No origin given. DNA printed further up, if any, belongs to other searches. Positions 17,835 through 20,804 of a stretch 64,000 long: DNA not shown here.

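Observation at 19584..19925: Perfect 171-bp in-frame tandem duplication inside the radical-SAM gene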

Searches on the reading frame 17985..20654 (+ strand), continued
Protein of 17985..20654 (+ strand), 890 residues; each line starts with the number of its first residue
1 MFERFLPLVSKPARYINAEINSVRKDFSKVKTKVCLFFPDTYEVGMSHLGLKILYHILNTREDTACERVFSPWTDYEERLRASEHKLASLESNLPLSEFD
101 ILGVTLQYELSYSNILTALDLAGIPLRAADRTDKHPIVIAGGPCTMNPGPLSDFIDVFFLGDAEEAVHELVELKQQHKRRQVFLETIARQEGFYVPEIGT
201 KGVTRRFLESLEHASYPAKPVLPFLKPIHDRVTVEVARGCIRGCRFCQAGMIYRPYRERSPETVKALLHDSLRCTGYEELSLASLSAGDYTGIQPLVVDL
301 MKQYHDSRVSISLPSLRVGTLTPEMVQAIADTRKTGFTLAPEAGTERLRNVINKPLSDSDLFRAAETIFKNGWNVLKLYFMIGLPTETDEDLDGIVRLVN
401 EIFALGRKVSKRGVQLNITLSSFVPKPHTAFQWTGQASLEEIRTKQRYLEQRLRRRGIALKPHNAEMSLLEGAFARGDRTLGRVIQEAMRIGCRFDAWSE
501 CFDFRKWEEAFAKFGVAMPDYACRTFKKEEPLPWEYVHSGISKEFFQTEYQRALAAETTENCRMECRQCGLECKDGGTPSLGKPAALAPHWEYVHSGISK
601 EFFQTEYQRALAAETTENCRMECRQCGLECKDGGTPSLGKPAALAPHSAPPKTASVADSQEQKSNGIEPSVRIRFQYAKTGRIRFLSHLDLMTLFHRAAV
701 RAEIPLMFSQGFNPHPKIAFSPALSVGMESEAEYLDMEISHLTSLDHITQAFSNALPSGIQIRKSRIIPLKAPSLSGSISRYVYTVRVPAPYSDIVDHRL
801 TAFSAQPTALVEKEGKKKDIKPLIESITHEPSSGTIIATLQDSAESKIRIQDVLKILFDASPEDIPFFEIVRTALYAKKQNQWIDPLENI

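Call 10: find_related_loci(query=window:17985-20654:+, collection=genome_contigs, flank=6000)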
Query window:17985-20654:+ (890 aa) in genome_contigs; peptide patterns used: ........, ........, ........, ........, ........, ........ (x = any residue, [..] = any of these).
600 stretches matched a pattern (row limit reached: there are more); 594 encode a relative of the query (tblastn E <= 1e-3); the best 80 are kept; 80 distinct loci.
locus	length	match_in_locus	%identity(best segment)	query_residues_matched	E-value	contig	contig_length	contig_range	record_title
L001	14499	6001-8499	42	3-870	0e+0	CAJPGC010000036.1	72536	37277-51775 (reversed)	uncultured bacterium isolate BACT1 genome assembly, contig: CONTIG_36, whole genome shotgun sequence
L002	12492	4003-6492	41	11-888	0e+0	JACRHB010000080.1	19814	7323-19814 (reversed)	MAG: Nitrospirae bacterium isolate NC_groundwater_1766_Pr3_B-0.1um_47_18 SR-2_scaffold_141_1273395, whole genome shotgun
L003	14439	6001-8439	41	11-887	0e+0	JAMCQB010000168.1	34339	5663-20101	MAG: Nitrospirae bacterium isolate FK_Sedi_A_Bin.59 NODE_2443_length_34339_cov_4.52093, whole genome shotgun sequence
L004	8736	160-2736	40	2-888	0e+0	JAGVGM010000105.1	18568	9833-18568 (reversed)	MAG: Thermodesulfovibrionia bacterium isolate DeMMO2_3 c_000000043731, whole genome shotgun sequence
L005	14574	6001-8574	42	8-889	0e+0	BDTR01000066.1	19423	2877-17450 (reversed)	Bacterium BMS3Bbin08 DNA, contig: NODE_35, whole genome shotgun sequence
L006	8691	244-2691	40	6-886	0e+0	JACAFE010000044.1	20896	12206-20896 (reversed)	MAG: Nitrospirae bacterium isolate L.E.N.5_1 k119_144063, whole genome shotgun sequence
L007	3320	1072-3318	44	11-824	0e+0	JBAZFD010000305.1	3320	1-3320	MAG: Thermodesulfovibrionales bacterium isolate SO_2017_LW3_141 NODE_118790_length_3320_cov_0.944253_LW162_2017, whole g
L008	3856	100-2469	42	9-838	0e+0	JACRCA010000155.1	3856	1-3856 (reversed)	MAG: Deltaproteobacteria bacterium isolate NC_groundwater_1634_Pr3_B-0.1um_51_9 SR-2_scaffold_141_1357540, whole genome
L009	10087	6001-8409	41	19-887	0e+0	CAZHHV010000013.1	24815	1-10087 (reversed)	MAG TPA_asm: uncultured Nitrospiraceae bacterium isolate binchicken_co232_94 genome assembly, contig: NODE_3668_length_2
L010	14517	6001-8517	39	2-883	0e+0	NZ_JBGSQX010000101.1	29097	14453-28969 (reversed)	MAG: Desulfococcus sp. isolate JTS-AC343 k141_78108, whole genome shotgun sequence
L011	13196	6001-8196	43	2-774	0e+0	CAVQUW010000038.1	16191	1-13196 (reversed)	MAG: uncultured delta proteobacterium isolate MFD09964.bin.2.252 genome assembly, contig: contig_63490, whole genome sho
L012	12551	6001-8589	40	1-888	0e+0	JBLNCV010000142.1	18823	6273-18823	MAG: Syntrophothermus sp. isolate MAG116 PRJNA950955_bin24_renamed_141, whole genome shotgun sequence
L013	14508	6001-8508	37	2-890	0e+0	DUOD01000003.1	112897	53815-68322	MAG TPA_asm: Clostridiales bacterium isolate AS08sgBPME_141 5863_AS08, whole genome shotgun sequence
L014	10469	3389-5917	38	5-872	0e+0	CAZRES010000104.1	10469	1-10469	MAG TPA_asm: uncultured Desulfobacteraceae bacterium isolate SRP332253_co2_39 genome assembly, contig: NODE_6384_length_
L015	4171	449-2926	40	2-872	0e+0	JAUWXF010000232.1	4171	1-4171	MAG: Desulfobacterales bacterium isolate CSMAG_2677 CSMAG_2677_k127_1965831_length_4171_cov_925.2903, whole genome shotg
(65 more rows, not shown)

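Call 12: list_cluster_members(proteins=[P0001, P0002, P0003, P0004])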
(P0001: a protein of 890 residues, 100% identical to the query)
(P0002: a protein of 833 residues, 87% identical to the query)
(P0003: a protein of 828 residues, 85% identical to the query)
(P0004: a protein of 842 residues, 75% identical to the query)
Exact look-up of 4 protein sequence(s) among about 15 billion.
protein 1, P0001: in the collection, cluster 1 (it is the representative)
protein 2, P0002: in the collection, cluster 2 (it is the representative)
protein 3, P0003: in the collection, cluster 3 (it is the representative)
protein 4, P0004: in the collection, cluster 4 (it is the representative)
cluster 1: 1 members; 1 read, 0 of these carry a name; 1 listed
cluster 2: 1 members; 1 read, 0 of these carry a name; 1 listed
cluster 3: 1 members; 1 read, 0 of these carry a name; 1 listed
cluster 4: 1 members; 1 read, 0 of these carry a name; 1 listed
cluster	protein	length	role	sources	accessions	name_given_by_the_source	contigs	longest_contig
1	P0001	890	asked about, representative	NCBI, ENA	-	-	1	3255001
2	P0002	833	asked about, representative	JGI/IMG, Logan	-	-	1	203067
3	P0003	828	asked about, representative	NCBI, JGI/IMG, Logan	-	-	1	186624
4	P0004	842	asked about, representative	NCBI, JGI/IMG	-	-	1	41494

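Call 13: find_encoding_contigs(protein=P0002, flank=6000, max_places=5)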
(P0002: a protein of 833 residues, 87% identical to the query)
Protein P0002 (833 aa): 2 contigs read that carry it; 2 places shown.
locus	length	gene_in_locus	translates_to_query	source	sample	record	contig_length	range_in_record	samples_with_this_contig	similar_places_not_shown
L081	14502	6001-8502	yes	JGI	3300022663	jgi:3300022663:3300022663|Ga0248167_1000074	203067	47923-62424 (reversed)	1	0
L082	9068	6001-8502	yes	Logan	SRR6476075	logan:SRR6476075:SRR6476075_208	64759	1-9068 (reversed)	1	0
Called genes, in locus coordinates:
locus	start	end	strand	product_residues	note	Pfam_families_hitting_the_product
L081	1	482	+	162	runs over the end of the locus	PF06271:RDD (weak)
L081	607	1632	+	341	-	PF06723:MreB_Mbl, PF00022:Actin (weak), PF00012:HSP70, PF11104:PilM_2 (faint), PF14450:FtsA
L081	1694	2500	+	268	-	PF04085:MreC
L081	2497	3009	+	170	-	-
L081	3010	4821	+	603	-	PF03717:PBP_dimer, PF00905:Transpeptidase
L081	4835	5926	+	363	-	PF01098:FTSW_RODA_SPOVE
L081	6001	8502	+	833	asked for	PF19864:Radical_SAM_N2, PF04055:Radical_SAM, PF10105:DUF2344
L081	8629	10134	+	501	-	PF10150:RNase_E_G, PF20833:RNase_E_G_Thio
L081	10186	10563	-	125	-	PF00072:Response_reg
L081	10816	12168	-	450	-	PF00072:Response_reg, PF00158:Sigma54_activat, PF14532:Sigma54_activ_2, PF07724:AAA_2 (weak), PF00004:AAA, PF07728:AAA_5, PF25601:AAA_lid_14, PF02954:HTH_8, +3 more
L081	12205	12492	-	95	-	-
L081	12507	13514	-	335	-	PF00140:Sigma70_r1_2, PF04542:Sigma70_r2, PF04539:Sigma70_r3, PF04545:Sigma70_r4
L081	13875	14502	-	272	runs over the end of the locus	PF02569:Pantoate_ligase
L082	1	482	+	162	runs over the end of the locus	PF06271:RDD (weak)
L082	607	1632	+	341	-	PF06723:MreB_Mbl, PF00022:Actin (weak), PF00012:HSP70, PF11104:PilM_2 (faint), PF14450:FtsA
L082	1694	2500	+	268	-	PF04085:MreC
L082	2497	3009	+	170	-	-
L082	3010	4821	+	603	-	PF03717:PBP_dimer, PF00905:Transpeptidase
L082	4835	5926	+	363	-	PF01098:FTSW_RODA_SPOVE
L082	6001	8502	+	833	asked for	PF19864:Radical_SAM_N2, PF04055:Radical_SAM, PF10105:DUF2344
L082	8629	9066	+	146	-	?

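Call 14: find_encoding_contigs(protein=P0003, flank=6000, max_places=5)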
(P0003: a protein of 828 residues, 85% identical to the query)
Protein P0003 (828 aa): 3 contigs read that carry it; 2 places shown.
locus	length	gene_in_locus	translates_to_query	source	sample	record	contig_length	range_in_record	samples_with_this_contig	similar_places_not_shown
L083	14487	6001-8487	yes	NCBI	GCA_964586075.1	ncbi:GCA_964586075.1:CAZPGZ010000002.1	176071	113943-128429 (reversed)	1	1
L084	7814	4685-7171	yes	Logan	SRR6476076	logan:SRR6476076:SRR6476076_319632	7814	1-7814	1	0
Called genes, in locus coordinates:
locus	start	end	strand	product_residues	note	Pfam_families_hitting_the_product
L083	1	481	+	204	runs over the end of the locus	PF06271:RDD (weak)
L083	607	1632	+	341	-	PF06723:MreB_Mbl, PF00022:Actin (weak), PF00012:HSP70, PF11104:PilM_2 (faint), PF14450:FtsA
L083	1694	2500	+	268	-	PF04085:MreC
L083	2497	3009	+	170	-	-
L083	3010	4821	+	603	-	PF03717:PBP_dimer, PF00905:Transpeptidase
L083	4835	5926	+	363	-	PF01098:FTSW_RODA_SPOVE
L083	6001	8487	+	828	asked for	PF19864:Radical_SAM_N2, PF04055:Radical_SAM, PF10105:DUF2344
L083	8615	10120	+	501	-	PF10150:RNase_E_G, PF20833:RNase_E_G_Thio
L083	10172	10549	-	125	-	PF00072:Response_reg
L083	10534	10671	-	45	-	-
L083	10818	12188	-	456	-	PF00072:Response_reg, PF00158:Sigma54_activat, PF14532:Sigma54_activ_2, PF00004:AAA (weak), PF07724:AAA_2 (weak), PF07728:AAA_5, PF25601:AAA_lid_14, PF02954:HTH_8, +1 more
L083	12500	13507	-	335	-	PF00140:Sigma70_r1_2, PF04542:Sigma70_r2, PF04539:Sigma70_r3, PF04545:Sigma70_r4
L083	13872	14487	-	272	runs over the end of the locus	PF02569:Pantoate_ligase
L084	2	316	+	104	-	?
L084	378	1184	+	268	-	PF04085:MreC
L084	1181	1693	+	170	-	-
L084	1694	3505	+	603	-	PF03717:PBP_dimer, PF00905:Transpeptidase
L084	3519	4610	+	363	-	PF01098:FTSW_RODA_SPOVE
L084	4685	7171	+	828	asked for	PF19864:Radical_SAM_N2, PF04055:Radical_SAM, PF10105:DUF2344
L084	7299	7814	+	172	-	?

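Call 22: search_solved_structures(query=window:17985-20654:+, max_evalue=0.01)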
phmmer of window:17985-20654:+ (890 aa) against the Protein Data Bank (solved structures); distinct sequences matched with E-value up to 0.01: 3.
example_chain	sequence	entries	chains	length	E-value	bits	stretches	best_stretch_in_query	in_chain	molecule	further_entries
9ccb_A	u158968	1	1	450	7.9e-08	34.3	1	139-403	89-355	Radical SAM core domain-containing protein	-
2qgq_A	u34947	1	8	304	7.5e-07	31.1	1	234-402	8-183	Protein TM_1862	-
4jc0_A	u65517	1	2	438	1.5e-06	30.1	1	233-402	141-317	Ribosomal protein S12 methylthiotransferase RimO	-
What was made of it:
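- Tried and rejected: No solved structure of the family exists (call 22).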

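Call 41: predict_structure(alignment_id=A3)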
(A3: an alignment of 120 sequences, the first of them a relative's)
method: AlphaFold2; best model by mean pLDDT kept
length: 890 residues; sequences in the alignment: 120
mean_pLDDT: 77.2   pTM: 0.70
mean pLDDT of the five models: 77.2, 75.2, 74.5, 73.5, 73.1
residues with pLDDT >= 90: 351; 70-90: 304; 50-70: 94; < 50: 141
segments of 3 or more residues with pLDDT < 50: 1-3, 7-21, 43-48, 222-230, 286-288, 314-316, 572-668, 711-713
pLDDT, mean of each block of 10 residues (from residue 1): 50 44 80 90 50 84 91 79 88 92 85 92 96 96 81 95 88 96 95 88 81 74 44 69 68 70 82 62 57 81 69 50 83 70 90 87 92 88 92 97 95 90 88 93 96 93 91 92 95 70 89 95 92 86 87 88 57 31 23 27 36 24 33 33 35 30 43 94 73 79 77 67 87 93 89 86 92 88 93 88 89 79 93 90 87 91 83 91 81
secondary structure, 60 per line:
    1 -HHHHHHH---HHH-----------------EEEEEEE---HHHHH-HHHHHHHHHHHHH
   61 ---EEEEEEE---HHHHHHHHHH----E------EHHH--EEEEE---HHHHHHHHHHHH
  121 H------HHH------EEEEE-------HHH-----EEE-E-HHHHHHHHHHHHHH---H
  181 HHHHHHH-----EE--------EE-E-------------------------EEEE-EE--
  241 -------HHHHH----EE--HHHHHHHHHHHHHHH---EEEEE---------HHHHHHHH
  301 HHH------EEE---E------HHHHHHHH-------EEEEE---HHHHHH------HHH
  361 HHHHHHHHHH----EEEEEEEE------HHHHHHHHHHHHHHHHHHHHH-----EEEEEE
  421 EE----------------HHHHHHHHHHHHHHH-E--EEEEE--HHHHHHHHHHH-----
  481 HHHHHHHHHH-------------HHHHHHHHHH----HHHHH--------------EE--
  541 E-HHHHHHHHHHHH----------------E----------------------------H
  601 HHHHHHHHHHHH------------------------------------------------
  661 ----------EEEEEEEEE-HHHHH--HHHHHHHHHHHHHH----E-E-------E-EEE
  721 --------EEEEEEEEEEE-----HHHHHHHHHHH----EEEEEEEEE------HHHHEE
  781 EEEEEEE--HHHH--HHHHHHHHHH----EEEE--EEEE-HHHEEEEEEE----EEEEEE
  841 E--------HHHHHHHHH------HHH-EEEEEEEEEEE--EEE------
elements in order (helices of 4 or more, strands of 3 or more residues): H2-8 E32-38 H42-46 H48-60 E64-70 H74-83 E101-105 H109-121 E137-141 E157-159 H163-176 H180-187 E232-235 H248-252 H261-275 E279-283 H293-303 E310-312 H323-330 E338-342 H346-351 H358-370 E375-382 H389-409 E415-422 H439-453 E458-462 H465-475 H481-490 H504-513 H518-522 H543-554 H600-612 E671-679 H681-685 H688-701 E718-720 E729-739 H745-755 E760-768 H775-778 E779-787 H790-793 H796-805 E810-813 E816-819 E824-830 E835-841 H850-858 E869-879 E882-884
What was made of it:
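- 19926..19997 (+): Remainder of the variable, low-confidence interdomain linker (S648-S671). pLDDT is below 50 for residues 572-668 (call 41).
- Copy 1 docks on the core (pLDDT 86-88) and residues 572-668 are below 50 (call 41). Copy 2 is modelled as disordered (call 41).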

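Call 45: fold_search(model_id=the predicted structure, library=pdb)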
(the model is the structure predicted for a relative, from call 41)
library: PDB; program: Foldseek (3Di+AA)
matches with E <= 10: 1477; with E <= 0.001: 51
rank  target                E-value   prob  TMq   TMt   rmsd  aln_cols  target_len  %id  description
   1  9ccb                  8.1e-14  1.00  0.31  0.62  13.0       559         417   14  X-ray crystal structure of methyl-coenzyme M reductase glutamine methylase (MgmA) from Methanothermobacter marburgensis  (released 2025-01-01)
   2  6fd2_B                4.9e-10  1.00  0.32  0.57  11.9       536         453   14  Radical SAM 1,2-diol dehydratase AprD4 in complex with its substrate paromamine (released 2018-01-17)
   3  5ul3                  1.9e-09  1.00  0.32  0.39  10.3       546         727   15  Structure of Cobalamin-dependent S-adenosylmethionine radical enzyme OxsB with aqua-cobalamin bound (released 2017-04-19)
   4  6fd2_A                2.2e-09  1.00  0.31  0.56  12.1       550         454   13  Radical SAM 1,2-diol dehydratase AprD4 in complex with its substrate paromamine (released 2018-01-17)
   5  7mjy_A                5.6e-09  1.00  0.28  0.51   7.6       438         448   14  MiaB in the complex with s-adenosyl-L-homocysteine and RNA (released 2021-09-15)
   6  9a6d_A                6.2e-09  1.00  0.28  0.51   7.7       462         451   12  Integrative model of MTAB-YVFG by crosslinking MS and deep learning (released 2024-09-18)
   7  7mjv_A                9.1e-09  1.00  0.28  0.52   7.7       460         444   14  MiaB in the complex with s-adenosylmethionine and RNA (released 2021-09-15)
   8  7mjw_A                9.6e-09  1.00  0.26  0.49   8.8       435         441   14  Methylated MiaB in the complex with 5'-deoxyadenosine, methionine and RNA (released 2021-09-15)
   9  7mjz                  1.1e-08  1.00  0.32  0.58   5.9       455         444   13  The structure of MiaB with pentasulfide bridge (released 2021-09-15)
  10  7mjx_A                1.7e-08  1.00  0.27  0.50   7.6       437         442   14  MiaB in the complex with 5'-deoxyadenosine, methionine and RNA (released 2021-09-15)
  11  4jc0_B                1.5e-07  1.00  0.25  0.50   7.3       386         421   17  Crystal structure of Thermotoga maritima holo RimO in complex with pentasulfide, Northeast Structural Genomics Consort (released 2013-04-10)
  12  4jc0_A                2.5e-07  1.00  0.26  0.49   7.7       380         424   18  Crystal structure of Thermotoga maritima holo RimO in complex with pentasulfide, Northeast Structural Genomics Consort (released 2013-04-10)
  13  9n1c                  3.4e-07  1.00  0.31  0.43   5.0       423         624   12  Crystal structure of CysS from Corallococcus sp. CA054B with 5'-deoxyadenosine, methionine, and pantetheinylated 3-ethox (released 2026-01-28)
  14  2nqp_D                4.2e-07  1.00  0.17  0.51   8.3       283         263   11  Crystal structure of pseudoudirinde synthase TruA in complex with leucyl tRNA (released 2007-05-15)
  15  1dj0_A                9.0e-07  1.00  0.18  0.54   7.1       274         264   10  THE CRYSTAL STRUCTURE OF E. COLI PSEUDOURIDINE SYNTHASE I AT 1.5 ANGSTROM RESOLUTION (released 2000-05-31)
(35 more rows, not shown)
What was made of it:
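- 19998..20654 (+): TIGR03936/DUF2344 domain (residues 672-890), complete. The fold resembles TruA/Pus1-type pseudouridine synthases (call 45).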

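Call 52: find_encoding_contigs(protein=P0004, flank=3000, max_places=4)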
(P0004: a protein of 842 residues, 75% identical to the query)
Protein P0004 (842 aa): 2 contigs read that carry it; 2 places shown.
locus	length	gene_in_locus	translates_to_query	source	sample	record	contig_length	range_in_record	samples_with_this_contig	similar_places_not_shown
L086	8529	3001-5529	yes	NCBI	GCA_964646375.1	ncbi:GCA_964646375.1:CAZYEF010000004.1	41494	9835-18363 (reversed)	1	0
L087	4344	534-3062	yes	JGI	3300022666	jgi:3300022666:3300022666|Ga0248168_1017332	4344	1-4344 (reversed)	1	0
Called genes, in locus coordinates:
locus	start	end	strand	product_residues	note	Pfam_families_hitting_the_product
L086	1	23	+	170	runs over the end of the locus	PF04093:MreD (weak)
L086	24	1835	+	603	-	PF03717:PBP_dimer, PF00905:Transpeptidase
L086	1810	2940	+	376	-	PF01098:FTSW_RODA_SPOVE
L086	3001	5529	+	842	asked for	PF19864:Radical_SAM_N2, PF04055:Radical_SAM, PF10105:DUF2344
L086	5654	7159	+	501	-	PF10150:RNase_E_G, PF20833:RNase_E_G_Thio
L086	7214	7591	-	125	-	PF00072:Response_reg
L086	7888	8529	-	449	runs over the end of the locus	PF00072:Response_reg, PF00158:Sigma54_activat, PF14532:Sigma54_activ_2, PF07724:AAA_2 (weak), PF00004:AAA (weak), PF07728:AAA_5, PF25601:AAA_lid_14, PF02954:HTH_8, +1 more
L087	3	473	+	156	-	?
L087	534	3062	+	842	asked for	PF19864:Radical_SAM_N2, PF04055:Radical_SAM, PF10105:DUF2344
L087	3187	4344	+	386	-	?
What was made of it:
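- L083/L084 (about 95 %) and L086/L087 are also single-copy (calls 14, 52).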
